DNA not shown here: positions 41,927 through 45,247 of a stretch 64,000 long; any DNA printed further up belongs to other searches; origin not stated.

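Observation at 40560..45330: PaaX-family regulator bracketed by three copies of a 42-bp palindrome, controlling a secreted LCAT-like hydrolase operon and a T4CP-like gene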

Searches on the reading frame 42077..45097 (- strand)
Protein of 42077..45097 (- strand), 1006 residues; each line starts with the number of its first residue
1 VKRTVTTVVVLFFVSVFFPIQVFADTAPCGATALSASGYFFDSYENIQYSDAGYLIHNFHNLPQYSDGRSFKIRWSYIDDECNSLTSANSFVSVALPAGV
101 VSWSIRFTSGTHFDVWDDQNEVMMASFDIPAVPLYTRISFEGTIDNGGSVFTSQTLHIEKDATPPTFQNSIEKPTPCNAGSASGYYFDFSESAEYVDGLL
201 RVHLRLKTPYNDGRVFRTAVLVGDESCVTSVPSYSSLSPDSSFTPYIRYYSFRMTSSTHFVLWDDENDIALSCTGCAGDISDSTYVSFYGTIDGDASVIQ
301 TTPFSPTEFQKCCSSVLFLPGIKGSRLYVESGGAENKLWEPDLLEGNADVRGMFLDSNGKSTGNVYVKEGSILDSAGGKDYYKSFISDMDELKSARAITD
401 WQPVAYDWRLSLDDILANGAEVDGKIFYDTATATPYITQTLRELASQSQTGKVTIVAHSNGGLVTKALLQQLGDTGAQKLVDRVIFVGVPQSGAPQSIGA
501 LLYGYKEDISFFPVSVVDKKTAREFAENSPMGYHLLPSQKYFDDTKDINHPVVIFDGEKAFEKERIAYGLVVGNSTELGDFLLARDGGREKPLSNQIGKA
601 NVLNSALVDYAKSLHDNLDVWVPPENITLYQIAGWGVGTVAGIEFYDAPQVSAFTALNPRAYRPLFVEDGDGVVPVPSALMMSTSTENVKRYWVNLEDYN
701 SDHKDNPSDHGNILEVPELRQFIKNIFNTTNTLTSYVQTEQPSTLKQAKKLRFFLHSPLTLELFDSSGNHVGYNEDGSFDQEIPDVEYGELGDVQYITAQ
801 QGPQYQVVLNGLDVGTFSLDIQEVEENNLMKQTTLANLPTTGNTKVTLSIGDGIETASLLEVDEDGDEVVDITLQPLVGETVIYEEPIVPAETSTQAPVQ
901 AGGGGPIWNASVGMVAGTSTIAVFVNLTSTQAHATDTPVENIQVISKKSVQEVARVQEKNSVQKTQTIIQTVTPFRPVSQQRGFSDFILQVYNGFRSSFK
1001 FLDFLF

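Call 7: search_protein_families(library=pfam, proteins=[window:42077-45097:-], max_evalue=0.01)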
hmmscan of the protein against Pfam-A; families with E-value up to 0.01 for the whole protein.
window:42077-45097:- (1006 aa): 6 families
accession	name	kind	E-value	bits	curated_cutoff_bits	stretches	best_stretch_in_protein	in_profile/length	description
PF02450.21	LCAT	-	4.7e-13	49.6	21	1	403-714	89-389/392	Lecithin:cholesterol acyltransferase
PF24096.1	DUF7379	-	1.3e-06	28.9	33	1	439-494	56-115/191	Domain of unknown function (DUF7379)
PF02089.21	Palm_thioest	-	0.00038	20.7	26.8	1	437-548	58-155/254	Palmitoyl protein thioesterase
PF05990.18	DUF900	-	0.00051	20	20.5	1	435-486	78-132/232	Alpha/beta hydrolase of unknown function (DUF900)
PF07819.20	PGAP1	-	0.0031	17.7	24.3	0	437-504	79-142/233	PGAP1-like alpha/beta domain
PF06259.18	Abhydrolase_8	-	0.0089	16.1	20.5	0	432-493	89-146/178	Alpha/beta hydrolase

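Call 8: search_protein_families(library=ncbifam, proteins=[window:42077-45097:-], max_evalue=0.01)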
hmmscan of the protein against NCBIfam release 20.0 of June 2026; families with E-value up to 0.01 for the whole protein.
window:42077-45097:- (1006 aa): 0 families

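Call 66: search_protein_families(library=padloc, proteins=[window:42077-45097:-], max_evalue=0.01)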
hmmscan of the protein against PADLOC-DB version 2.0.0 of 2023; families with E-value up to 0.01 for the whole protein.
window:42077-45097:- (1006 aa): 0 families
